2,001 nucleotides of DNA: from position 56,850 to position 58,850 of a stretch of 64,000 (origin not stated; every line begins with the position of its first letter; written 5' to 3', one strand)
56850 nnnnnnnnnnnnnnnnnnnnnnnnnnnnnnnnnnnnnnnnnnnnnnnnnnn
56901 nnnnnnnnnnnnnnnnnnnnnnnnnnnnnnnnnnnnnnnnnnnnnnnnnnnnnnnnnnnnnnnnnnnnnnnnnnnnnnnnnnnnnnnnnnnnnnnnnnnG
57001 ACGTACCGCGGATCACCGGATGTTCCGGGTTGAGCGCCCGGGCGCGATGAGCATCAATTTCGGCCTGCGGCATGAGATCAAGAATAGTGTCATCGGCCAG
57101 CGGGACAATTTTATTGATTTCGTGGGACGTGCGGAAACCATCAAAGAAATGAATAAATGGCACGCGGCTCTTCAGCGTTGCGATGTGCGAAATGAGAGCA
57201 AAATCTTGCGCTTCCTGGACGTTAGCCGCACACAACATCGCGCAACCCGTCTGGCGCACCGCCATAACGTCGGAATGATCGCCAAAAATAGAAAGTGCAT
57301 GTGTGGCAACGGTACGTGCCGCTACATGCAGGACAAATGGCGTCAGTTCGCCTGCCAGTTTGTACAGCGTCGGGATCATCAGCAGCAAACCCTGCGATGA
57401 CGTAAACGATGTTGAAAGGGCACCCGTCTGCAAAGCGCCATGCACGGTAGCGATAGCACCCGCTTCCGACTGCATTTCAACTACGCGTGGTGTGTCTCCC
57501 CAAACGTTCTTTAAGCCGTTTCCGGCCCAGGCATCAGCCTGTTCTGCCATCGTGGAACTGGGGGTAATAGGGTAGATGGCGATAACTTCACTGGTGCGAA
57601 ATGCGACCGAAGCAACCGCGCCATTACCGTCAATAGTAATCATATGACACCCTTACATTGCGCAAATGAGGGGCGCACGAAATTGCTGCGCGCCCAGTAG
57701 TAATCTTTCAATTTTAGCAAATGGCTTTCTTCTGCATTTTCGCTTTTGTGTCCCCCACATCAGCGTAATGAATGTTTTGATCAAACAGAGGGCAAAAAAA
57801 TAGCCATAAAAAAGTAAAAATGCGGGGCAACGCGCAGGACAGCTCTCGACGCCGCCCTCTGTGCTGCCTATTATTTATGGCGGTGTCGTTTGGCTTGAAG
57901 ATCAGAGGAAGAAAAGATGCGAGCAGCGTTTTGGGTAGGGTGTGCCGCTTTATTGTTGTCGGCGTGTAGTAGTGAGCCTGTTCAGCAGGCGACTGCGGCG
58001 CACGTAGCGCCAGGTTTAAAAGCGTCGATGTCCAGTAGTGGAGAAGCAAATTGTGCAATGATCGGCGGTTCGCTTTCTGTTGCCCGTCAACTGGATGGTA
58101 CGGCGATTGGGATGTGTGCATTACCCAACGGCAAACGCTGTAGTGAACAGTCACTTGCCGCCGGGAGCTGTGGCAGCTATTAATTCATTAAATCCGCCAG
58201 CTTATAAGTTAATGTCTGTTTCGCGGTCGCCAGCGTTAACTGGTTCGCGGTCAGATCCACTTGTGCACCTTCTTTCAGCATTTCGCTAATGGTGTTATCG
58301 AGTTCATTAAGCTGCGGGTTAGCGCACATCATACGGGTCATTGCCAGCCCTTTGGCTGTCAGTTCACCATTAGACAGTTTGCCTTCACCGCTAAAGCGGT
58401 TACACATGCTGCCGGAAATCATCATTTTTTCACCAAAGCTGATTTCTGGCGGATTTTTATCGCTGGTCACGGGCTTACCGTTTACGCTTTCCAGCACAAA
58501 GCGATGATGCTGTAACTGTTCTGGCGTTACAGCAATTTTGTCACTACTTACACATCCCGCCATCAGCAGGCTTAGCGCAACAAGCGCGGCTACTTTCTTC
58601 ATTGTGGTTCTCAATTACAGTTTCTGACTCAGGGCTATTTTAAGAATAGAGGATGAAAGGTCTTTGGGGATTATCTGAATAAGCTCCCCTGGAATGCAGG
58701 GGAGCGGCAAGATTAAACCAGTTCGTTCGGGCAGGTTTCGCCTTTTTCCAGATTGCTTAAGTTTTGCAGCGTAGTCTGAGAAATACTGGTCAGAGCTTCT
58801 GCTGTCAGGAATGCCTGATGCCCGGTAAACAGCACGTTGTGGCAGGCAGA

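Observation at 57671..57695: GC-rich hairpin about 30 nt upstream of the ydbK start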

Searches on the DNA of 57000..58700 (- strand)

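Call 6: search_rna_families(source=window, start=57000, end=58700, threshold=evalue, max_evalue=10)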
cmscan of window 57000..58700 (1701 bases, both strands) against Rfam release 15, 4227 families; matches with E-value up to 10: 1.
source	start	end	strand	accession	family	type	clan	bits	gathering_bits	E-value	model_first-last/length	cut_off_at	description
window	57717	57835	+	RF01005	MIR530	Gene; miRNA;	-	18.6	85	1.9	1-172/172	no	MIR530 microRNA precursor family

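Call 7: search_dna_similar(query=window:57560-58000:-, collection=ecoli_genomes, mode=near, rows=spread, max_rows=30)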
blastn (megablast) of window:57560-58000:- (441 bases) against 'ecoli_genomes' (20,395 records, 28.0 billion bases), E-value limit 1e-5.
Records with a match: 5413; places in all: 5414; records where one place covers at least 80% of the query: 5412.
Genomes with a match: 5413 of 5426; with a place that covers at least 80% of the query: 5412. Places per genome that has any: lowest 1, median 1, highest 2. On chromosomes: 5409 places; on plasmids: 5.
Best place of each record, by identity: >=99% 2755; 95-99% 2658.
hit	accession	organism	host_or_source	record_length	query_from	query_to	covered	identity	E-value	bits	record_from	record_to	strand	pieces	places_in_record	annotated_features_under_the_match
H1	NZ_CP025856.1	Escherichia coli strain 504838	Homo sapiens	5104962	1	441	100%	100.0%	0e+0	815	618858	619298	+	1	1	ydbJ: putative hemolysin | nifJ: pyruvate:ferredoxin (flavodoxin) oxidoreductase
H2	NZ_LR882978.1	Escherichia coli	-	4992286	1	441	100%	100.0%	0e+0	815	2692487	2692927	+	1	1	ydbJ: putative hemolysin | nifJ: pyruvate:ferredoxin (flavodoxin) oxidoreductase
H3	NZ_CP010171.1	Escherichia coli strain H7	not applicable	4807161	1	441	100%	99.5%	0e+0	804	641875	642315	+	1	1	ydbJ: putative hemolysin | nifJ: pyruvate:ferredoxin (flavodoxin) oxidoreductase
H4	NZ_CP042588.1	Escherichia coli strain PK6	Sus scrofa domesticus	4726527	1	441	100%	99.5%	0e+0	804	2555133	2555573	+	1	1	ydbJ: putative hemolysin | nifJ: pyruvate:ferredoxin (flavodoxin) oxidoreductase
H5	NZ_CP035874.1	Escherichia coli strain B2C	Homo sapiens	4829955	1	441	100%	99.5%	0e+0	804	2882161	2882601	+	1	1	ydbJ: putative hemolysin | nifJ: pyruvate:ferredoxin (flavodoxin) oxidoreductase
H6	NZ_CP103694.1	Escherichia coli strain ST12468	Homo sapiens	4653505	1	441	100%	99.5%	0e+0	804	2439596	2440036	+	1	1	ydbJ: putative hemolysin | nifJ: pyruvate:ferredoxin (flavodoxin) oxidoreductase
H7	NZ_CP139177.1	Escherichia coli strain JX21CE33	chicken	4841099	1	441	100%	99.5%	0e+0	804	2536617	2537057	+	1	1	ydbJ: putative hemolysin | nifJ: pyruvate:ferredoxin (flavodoxin) oxidoreductase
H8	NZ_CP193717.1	Escherichia coli strain DSM 498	missing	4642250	1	441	100%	99.5%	0e+0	804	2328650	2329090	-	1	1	nifJ: pyruvate:ferredoxin (flavodoxin) oxidoreductase | ydbJ: putative hemolysin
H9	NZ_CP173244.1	Escherichia coli strain SRY157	Homo sapiens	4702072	1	441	100%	99.5%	0e+0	804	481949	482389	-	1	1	nifJ: pyruvate:ferredoxin (flavodoxin) oxidoreductase | ydbJ: putative hemolysin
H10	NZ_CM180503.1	Escherichia coli strain 254D-1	Homo sapiens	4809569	1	441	100%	99.5%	0e+0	804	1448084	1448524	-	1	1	nifJ: pyruvate:ferredoxin (flavodoxin) oxidoreductase | ydbJ: putative hemolysin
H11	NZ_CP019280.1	Escherichia coli strain 13P484A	pig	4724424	1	441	100%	99.1%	0e+0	793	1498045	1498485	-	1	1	nifJ: pyruvate:ferredoxin (flavodoxin) oxidoreductase | ydbJ: DUF333 domain-containing protein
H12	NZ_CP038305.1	Escherichia coli O157:H7 strain SS NE 1040-1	cattle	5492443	1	441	100%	99.1%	0e+0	793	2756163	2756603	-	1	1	nifJ: pyruvate:ferredoxin (flavodoxin) oxidoreductase | ydbJ: putative hemolysin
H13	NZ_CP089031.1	Escherichia coli strain 7386Nal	not applicable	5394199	1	441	100%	99.1%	0e+0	793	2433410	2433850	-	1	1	nifJ: pyruvate:ferredoxin (flavodoxin) oxidoreductase | ydbJ: DUF333 domain-containing protein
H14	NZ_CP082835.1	Escherichia coli strain 1613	Homo sapiens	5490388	1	441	100%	99.1%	0e+0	793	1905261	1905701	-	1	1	nifJ: pyruvate:ferredoxin (flavodoxin) oxidoreductase | ydbJ: DUF333 domain-containing protein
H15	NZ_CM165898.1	Escherichia coli strain N24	Homo sapiens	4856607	1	441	100%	99.1%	0e+0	793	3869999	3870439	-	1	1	nifJ: pyruvate:ferredoxin (flavodoxin) oxidoreductase | ydbJ: putative hemolysin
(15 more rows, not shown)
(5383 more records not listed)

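Call 57: search_dna_similar(query=window:57644-57725:-, collection=ecoli_genomes, mode=near, rows=spread, max_rows=40)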
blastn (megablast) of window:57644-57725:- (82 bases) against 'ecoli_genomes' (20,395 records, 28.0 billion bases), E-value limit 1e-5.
Records with a match: 5413; places in all: 5413; records where one place covers at least 80% of the query: 5413.
Genomes with a match: 5413 of 5426; with a place that covers at least 80% of the query: 5413. Places per genome that has any: lowest 1, median 1, highest 1. On chromosomes: 5408 places; on plasmids: 5.
Best place of each record, by identity: >=99% 2371; 95-99% 3042.
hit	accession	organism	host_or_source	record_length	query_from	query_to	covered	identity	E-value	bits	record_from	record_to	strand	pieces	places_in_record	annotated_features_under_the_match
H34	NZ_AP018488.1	Escherichia coli O157:H7 strain PV15-279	Homo sapiens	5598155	1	82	100%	100.0%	2e-34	152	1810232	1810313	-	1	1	none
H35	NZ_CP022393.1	Escherichia coli strain E62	rat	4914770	1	82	100%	100.0%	2e-34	152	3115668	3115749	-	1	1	none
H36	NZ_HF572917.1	Escherichia coli strain HUSEC2011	Homo sapiens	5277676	1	82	100%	100.0%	2e-34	152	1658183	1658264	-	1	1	none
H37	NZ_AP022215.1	Escherichia coli strain WP8-S17-ESBL-05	-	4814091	1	82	100%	100.0%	2e-34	152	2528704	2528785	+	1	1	none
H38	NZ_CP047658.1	Escherichia coli strain LD39-1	feces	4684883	1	82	100%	100.0%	2e-34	152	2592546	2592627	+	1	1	none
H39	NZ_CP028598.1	Escherichia coli strain 148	cattle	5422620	1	82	100%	100.0%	2e-34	152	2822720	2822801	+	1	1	none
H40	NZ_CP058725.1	Escherichia coli strain S171-1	Manis javanica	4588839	1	82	100%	100.0%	2e-34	152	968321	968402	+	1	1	none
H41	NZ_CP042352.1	Escherichia coli strain RM9513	crow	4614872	1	82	100%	100.0%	2e-34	152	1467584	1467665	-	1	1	none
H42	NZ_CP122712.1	Escherichia coli strain ETEC1749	Sus scrofa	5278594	1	82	100%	100.0%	2e-34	152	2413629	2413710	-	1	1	none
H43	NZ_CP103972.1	Escherichia coli strain DLI.5a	marine sediment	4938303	1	82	100%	100.0%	2e-34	152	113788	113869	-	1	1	none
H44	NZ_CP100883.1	Escherichia coli strain ET896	Hoplobatrachus rugulosus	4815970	1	82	100%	100.0%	2e-34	152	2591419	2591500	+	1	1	none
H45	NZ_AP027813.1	Escherichia coli strain 2017.13.01CC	Homo sapiens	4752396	1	82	100%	100.0%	2e-34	152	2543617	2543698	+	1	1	none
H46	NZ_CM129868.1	Escherichia coli strain PO06021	seawater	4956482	1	82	100%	100.0%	2e-34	152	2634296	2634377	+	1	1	none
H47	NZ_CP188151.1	Escherichia coli strain TUM23341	Laboratory developed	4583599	1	82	100%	100.0%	2e-34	152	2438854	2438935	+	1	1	none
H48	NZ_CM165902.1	Escherichia coli strain N10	Homo sapiens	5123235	1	82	100%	100.0%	2e-34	152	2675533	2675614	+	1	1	none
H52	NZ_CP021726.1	Escherichia coli strain Combat11I9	Homo sapiens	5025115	1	82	100%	98.8%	8e-33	147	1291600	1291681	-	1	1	none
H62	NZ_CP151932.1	Escherichia coli strain 8178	Mus musculus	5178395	1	82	100%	98.8%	8e-33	147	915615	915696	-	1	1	none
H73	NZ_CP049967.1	Escherichia coli strain ARL09/232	Homo sapiens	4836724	1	79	96%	98.7%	4e-31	141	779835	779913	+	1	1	none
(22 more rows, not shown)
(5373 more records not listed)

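Call 58: get_annotated_region(hit=H52, flank=20)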
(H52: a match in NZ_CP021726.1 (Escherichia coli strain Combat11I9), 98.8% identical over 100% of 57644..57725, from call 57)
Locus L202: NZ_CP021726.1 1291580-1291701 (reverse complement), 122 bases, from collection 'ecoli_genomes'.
description: Escherichia coli strain Combat11I9 chromosome, complete genome
organism: Escherichia coli strain Combat11I9 (NCBI taxid 562)
replicon: chromosome; assembly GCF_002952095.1
host: Homo sapiens; source: urine; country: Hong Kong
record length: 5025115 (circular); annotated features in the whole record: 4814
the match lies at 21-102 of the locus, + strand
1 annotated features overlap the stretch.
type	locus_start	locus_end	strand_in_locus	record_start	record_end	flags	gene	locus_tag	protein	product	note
CDS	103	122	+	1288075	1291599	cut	nifJ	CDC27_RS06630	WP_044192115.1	pyruvate:ferredoxin (flavodoxin) oxidoreductase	-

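Call 59: get_annotated_region(hit=H62, flank=20)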
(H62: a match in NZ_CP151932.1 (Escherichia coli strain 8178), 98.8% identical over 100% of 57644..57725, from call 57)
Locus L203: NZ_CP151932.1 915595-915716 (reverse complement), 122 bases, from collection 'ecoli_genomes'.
description: Escherichia coli strain 8178 isolate T4039 chromosome, complete genome
organism: Escherichia coli strain 8178 (NCBI taxid 562)
replicon: chromosome; assembly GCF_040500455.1
host: Mus musculus; source: -; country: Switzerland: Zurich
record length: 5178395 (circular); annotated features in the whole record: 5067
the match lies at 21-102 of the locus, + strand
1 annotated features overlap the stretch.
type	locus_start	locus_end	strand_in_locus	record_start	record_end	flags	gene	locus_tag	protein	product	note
CDS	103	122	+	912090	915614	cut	nifJ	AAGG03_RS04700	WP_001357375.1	pyruvate:ferredoxin (flavodoxin) oxidoreductase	-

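Call 60: get_annotated_region(hit=H73, flank=20)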
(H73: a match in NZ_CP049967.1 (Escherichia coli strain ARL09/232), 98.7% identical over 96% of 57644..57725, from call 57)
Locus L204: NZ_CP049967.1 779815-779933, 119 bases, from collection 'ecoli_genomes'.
description: Escherichia coli strain ARL09/232 chromosome, complete genome
organism: Escherichia coli strain ARL09/232 (NCBI taxid 562)
replicon: chromosome; assembly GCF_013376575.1
host: Homo sapiens; source: urine; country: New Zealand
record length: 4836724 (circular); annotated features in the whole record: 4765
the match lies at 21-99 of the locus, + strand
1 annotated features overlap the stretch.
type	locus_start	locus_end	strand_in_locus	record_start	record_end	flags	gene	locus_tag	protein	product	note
CDS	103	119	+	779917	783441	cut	nifJ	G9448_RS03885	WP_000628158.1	pyruvate:ferredoxin (flavodoxin) oxidoreductase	-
